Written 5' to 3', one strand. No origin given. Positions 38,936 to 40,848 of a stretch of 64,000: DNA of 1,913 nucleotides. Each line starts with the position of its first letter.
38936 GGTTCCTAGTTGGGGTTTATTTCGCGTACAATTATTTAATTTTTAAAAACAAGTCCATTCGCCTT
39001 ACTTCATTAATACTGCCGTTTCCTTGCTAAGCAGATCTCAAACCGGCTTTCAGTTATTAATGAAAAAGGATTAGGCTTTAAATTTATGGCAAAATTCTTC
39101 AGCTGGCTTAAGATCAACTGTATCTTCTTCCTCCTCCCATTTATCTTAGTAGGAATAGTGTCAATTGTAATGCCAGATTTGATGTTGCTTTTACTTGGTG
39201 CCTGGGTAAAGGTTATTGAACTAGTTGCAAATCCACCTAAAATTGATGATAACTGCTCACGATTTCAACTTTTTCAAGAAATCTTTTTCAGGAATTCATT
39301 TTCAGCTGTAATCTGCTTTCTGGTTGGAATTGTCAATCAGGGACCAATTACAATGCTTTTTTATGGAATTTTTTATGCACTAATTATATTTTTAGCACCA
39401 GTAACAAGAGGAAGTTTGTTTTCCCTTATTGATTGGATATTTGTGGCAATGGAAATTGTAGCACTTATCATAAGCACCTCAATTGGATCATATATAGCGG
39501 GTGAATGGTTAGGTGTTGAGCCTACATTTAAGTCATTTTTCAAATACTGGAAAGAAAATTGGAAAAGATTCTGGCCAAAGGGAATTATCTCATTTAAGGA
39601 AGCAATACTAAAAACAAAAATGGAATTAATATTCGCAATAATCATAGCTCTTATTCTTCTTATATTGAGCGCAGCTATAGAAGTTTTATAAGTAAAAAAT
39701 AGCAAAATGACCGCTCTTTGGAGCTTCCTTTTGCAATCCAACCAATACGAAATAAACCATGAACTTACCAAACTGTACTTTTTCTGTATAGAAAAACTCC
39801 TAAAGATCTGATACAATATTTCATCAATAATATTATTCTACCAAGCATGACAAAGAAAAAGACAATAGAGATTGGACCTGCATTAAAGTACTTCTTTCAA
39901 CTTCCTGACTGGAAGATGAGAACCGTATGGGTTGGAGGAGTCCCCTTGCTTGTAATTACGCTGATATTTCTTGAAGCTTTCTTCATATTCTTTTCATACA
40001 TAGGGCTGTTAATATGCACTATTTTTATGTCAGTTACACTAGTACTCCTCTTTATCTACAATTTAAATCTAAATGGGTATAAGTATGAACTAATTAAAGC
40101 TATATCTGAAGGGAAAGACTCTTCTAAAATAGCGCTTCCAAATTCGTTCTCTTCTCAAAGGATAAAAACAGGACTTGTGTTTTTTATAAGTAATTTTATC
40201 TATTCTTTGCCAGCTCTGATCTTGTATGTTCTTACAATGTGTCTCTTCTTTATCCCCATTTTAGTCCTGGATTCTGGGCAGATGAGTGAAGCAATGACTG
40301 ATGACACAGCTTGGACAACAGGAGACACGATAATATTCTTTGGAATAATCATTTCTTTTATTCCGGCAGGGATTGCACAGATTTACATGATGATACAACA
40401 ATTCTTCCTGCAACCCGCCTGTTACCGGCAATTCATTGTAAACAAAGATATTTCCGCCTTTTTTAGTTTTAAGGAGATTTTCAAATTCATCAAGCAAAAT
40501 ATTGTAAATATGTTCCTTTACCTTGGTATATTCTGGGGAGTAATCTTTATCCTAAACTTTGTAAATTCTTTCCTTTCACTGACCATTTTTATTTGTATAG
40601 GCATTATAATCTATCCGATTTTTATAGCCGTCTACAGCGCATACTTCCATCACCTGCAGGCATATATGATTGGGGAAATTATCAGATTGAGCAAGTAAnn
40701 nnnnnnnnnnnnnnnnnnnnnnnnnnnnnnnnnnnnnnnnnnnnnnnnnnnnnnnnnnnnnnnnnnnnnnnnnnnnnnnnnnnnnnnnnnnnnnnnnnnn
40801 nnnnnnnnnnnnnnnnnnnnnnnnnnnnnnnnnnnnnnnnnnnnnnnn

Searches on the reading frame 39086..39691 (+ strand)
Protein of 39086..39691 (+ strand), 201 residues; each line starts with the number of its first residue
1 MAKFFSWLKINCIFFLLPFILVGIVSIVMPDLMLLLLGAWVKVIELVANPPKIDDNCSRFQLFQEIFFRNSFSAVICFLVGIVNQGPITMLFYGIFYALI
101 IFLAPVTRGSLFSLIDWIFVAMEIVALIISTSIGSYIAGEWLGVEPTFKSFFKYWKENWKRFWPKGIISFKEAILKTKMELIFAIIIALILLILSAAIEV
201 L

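Call 17: search_protein_families(library=pfam, proteins=[window:39086-39691:+], max_evalue=0.001)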
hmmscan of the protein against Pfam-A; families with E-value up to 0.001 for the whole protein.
window:39086-39691:+ (201 aa): 1 family
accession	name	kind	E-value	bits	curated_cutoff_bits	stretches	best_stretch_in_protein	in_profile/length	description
PF01944.22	SpoIIM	-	0.00022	21.6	26.9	1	13-200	2-159/163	Stage II sporulation protein M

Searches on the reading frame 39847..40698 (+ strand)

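Call 17: search_protein_families(library=pfam, proteins=[window:39847-40698:+], max_evalue=0.001)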
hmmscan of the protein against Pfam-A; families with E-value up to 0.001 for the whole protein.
window:39847-40698:+ (283 aa): 1 family
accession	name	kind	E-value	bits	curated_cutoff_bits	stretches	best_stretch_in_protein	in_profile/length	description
PF13197.11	DUF4013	-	1.2e-13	51.7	26.9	1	61-243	2-166/168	Protein of unknown function (DUF4013)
